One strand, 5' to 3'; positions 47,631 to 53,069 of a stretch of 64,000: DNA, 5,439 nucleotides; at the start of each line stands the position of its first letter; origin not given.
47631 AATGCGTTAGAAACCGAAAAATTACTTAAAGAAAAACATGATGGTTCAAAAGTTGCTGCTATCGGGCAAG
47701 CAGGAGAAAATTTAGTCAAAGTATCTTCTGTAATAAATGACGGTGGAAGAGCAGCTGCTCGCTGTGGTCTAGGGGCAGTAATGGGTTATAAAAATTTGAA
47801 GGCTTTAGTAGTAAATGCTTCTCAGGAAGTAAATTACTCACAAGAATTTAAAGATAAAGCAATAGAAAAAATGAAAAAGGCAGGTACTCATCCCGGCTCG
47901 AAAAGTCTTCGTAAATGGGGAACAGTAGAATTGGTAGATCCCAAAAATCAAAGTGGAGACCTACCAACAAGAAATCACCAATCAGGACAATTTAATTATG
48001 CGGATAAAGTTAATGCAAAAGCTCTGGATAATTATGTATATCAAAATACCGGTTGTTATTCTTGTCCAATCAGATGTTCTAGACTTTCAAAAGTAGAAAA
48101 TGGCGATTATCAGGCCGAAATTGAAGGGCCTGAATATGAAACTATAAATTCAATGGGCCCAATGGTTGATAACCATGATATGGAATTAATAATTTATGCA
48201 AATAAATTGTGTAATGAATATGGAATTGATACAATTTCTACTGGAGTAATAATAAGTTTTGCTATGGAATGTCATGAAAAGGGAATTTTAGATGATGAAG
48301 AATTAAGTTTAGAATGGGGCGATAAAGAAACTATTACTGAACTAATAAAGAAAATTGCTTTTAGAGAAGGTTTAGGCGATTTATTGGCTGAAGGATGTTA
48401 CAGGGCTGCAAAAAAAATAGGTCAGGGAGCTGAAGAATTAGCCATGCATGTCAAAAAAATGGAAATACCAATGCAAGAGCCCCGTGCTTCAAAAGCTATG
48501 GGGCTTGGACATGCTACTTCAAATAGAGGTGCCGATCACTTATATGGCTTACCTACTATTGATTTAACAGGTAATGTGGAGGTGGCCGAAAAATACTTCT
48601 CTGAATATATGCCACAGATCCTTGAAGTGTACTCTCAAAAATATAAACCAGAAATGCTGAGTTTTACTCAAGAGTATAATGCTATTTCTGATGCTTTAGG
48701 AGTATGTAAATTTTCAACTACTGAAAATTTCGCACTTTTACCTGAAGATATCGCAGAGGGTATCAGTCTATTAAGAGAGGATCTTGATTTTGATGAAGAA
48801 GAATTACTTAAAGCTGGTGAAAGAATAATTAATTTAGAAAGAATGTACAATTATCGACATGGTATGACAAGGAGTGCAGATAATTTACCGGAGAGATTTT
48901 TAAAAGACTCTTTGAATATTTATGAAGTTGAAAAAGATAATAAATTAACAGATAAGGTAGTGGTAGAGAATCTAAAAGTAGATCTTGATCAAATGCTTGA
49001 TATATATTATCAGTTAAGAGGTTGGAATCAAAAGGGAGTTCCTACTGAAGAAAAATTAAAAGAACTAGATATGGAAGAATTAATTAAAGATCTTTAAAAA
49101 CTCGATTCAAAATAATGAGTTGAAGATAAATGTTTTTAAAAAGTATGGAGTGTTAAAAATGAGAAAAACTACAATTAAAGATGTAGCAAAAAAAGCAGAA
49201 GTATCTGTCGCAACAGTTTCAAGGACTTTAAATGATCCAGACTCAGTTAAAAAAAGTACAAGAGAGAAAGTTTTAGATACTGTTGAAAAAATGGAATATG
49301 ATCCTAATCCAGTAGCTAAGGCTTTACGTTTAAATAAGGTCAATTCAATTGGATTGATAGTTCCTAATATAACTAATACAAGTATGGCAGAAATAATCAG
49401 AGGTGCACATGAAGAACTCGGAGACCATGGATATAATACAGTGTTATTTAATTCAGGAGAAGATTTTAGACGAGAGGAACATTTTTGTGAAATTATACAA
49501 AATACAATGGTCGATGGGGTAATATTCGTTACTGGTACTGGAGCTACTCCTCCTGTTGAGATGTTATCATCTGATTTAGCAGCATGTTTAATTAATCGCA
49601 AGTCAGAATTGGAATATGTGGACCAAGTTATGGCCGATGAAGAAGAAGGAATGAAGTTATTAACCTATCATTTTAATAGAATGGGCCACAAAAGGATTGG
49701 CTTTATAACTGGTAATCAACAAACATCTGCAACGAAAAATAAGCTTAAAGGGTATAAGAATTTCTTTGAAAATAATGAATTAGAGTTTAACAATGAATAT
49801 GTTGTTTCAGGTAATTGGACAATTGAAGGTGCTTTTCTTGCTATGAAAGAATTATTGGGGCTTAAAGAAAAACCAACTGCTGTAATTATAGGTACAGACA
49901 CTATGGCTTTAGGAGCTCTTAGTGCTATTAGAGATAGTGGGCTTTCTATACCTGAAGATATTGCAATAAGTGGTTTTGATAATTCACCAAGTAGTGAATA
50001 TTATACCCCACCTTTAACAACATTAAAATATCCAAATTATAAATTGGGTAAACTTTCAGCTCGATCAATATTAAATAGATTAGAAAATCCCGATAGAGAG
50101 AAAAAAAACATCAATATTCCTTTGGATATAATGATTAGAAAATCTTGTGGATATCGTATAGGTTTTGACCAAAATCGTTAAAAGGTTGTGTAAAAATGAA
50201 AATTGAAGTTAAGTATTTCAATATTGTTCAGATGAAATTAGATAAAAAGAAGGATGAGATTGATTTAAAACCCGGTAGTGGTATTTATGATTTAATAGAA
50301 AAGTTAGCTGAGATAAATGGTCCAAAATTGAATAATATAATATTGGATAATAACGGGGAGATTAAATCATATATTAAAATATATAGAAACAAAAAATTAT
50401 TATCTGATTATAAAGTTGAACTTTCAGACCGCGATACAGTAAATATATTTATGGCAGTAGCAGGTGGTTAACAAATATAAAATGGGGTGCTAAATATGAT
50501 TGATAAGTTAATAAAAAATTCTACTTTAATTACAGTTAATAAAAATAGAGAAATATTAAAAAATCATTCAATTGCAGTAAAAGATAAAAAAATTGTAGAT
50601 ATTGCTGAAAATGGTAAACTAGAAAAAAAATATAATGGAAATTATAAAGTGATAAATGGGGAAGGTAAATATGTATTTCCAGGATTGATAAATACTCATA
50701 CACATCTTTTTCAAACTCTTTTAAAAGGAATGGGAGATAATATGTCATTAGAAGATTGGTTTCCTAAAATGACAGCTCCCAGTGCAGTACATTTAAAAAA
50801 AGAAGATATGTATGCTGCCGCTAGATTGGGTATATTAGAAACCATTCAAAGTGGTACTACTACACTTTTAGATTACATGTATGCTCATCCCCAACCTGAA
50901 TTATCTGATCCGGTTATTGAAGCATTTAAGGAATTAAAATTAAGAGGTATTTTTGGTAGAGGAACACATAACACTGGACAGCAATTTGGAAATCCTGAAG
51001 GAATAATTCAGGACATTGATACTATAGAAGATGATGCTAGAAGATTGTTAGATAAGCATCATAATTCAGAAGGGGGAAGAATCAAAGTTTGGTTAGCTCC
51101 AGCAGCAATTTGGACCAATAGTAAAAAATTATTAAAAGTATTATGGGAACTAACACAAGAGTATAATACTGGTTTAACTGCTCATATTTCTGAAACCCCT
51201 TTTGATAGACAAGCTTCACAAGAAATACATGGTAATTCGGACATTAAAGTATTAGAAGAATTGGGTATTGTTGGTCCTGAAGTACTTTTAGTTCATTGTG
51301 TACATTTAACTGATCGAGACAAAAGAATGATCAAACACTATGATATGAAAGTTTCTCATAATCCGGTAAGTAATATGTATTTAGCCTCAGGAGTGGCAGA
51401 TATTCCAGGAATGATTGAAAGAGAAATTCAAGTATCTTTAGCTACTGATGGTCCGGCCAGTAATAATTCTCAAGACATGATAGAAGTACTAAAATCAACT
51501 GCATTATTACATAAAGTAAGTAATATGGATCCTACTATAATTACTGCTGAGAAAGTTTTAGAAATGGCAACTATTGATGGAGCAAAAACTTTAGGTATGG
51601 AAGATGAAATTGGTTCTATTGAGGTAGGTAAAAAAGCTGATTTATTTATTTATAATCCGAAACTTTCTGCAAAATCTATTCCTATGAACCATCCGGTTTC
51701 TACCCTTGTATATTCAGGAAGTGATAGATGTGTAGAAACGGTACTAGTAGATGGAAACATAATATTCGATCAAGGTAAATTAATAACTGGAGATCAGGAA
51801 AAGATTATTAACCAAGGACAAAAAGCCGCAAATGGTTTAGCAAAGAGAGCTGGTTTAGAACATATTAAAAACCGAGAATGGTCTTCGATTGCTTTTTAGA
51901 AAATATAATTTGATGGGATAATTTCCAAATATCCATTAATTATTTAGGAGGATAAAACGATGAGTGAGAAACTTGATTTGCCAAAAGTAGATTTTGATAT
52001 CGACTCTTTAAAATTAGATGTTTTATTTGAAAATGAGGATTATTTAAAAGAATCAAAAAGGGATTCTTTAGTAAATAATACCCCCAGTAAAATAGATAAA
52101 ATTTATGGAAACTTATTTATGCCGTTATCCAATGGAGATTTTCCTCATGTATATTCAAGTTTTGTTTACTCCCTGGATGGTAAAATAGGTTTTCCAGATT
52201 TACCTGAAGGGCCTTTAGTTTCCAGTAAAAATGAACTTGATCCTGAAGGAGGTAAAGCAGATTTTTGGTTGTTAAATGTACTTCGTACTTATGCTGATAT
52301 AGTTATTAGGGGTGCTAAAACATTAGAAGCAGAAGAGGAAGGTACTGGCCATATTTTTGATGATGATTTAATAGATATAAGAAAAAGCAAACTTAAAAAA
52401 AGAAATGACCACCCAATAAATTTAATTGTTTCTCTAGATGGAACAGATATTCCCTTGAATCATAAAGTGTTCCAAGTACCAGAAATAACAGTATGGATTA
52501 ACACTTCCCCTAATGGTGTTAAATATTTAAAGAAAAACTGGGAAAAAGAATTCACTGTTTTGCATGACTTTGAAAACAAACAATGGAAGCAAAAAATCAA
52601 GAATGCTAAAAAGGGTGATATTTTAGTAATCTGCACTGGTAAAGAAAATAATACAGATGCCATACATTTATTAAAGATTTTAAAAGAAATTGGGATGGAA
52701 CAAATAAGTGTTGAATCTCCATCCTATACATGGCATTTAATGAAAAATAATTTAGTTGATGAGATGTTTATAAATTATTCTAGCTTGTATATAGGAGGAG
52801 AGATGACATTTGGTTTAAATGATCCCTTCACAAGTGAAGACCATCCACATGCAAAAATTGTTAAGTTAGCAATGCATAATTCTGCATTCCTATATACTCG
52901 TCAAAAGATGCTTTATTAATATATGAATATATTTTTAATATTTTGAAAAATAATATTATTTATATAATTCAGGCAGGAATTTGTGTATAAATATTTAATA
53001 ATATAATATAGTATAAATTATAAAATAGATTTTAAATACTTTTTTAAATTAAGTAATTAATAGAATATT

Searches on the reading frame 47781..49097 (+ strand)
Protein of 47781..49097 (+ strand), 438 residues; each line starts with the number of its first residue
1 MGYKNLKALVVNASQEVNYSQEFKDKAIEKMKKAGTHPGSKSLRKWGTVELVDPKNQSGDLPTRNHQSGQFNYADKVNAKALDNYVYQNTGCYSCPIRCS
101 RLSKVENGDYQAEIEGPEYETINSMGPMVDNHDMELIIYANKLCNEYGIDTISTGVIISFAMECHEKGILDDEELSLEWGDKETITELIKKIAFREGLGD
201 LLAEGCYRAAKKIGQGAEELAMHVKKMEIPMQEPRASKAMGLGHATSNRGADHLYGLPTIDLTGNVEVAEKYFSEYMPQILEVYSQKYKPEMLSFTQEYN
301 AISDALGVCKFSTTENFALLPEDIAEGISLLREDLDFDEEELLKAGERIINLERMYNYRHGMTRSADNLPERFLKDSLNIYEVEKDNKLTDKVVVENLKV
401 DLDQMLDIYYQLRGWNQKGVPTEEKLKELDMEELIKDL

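Call 48: search_protein_families(library=pfam, proteins=[window:47781-49097:+], max_evalue=0.00001)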
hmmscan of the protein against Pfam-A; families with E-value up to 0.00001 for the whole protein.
window:47781-49097:+ (438 aa): 1 family
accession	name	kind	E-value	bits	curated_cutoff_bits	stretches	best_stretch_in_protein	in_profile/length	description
PF01314.23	AFOR_C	-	5e-129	431.2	27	1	30-430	6-384/385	Aldehyde ferredoxin oxidoreductase, domains 2 & 3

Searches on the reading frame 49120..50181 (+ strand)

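Call 48: search_protein_families(library=pfam, proteins=[window:49120-50181:+], max_evalue=0.00001)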
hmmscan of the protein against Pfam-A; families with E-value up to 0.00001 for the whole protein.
window:49120-50181:+ (353 aa): 4 families
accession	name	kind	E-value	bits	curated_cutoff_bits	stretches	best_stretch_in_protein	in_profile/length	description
PF13377.12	Peripla_BP_3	-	6.3e-33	114.6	26.5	1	184-343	3-167/167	Periplasmic binding protein-like domain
PF00532.27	Peripla_BP_1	-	2e-24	87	22.2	1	76-339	3-279/281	Periplasmic binding proteins and sugar binding domain of LacI family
PF00356.27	LacI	-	1.3e-17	63.7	27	1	18-63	1-46/46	Bacterial regulatory proteins, lacI family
PF13407.12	Peripla_BP_4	-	3.6e-11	43.5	35.1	1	77-292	1-222/258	Periplasmic binding protein domain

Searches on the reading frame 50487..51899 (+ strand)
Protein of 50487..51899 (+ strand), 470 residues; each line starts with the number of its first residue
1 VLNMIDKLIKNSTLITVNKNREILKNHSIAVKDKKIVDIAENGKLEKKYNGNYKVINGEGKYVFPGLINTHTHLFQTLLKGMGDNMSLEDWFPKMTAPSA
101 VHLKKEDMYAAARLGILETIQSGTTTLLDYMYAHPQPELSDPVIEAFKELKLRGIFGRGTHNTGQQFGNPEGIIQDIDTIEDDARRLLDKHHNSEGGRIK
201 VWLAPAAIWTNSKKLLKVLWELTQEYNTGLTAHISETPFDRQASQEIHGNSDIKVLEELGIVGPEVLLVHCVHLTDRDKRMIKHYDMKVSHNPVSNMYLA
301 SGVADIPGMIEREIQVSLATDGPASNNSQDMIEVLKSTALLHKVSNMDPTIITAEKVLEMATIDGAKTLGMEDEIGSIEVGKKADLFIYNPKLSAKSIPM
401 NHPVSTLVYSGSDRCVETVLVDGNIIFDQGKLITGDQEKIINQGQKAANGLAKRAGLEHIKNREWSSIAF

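Call 48: search_protein_families(library=pfam, proteins=[window:50487-51899:+], max_evalue=0.00001)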
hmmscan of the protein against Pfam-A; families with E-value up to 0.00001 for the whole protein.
window:50487-51899:+ (470 aa): 2 families
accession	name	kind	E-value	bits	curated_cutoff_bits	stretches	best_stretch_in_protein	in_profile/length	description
PF01979.26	Amidohydro_1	-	1.1e-67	229.2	25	1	62-425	1-344/345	Amidohydrolase family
PF07969.17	Amidohydro_3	-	7.4e-18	65.7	29.7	1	299-427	352-472/472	Amidohydrolase family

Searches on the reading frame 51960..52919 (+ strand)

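Call 68: search_protein_families(library=pfam, proteins=[window:51960-52919:+], max_evalue=0.00001)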
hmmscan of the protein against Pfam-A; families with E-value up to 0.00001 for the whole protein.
window:51960-52919:+ (319 aa): 1 family
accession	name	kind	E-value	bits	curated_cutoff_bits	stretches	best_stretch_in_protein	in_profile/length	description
PF01872.23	RibD_C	-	1.2e-08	35.4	24.1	1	62-285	1-174/197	RibD C-terminal domain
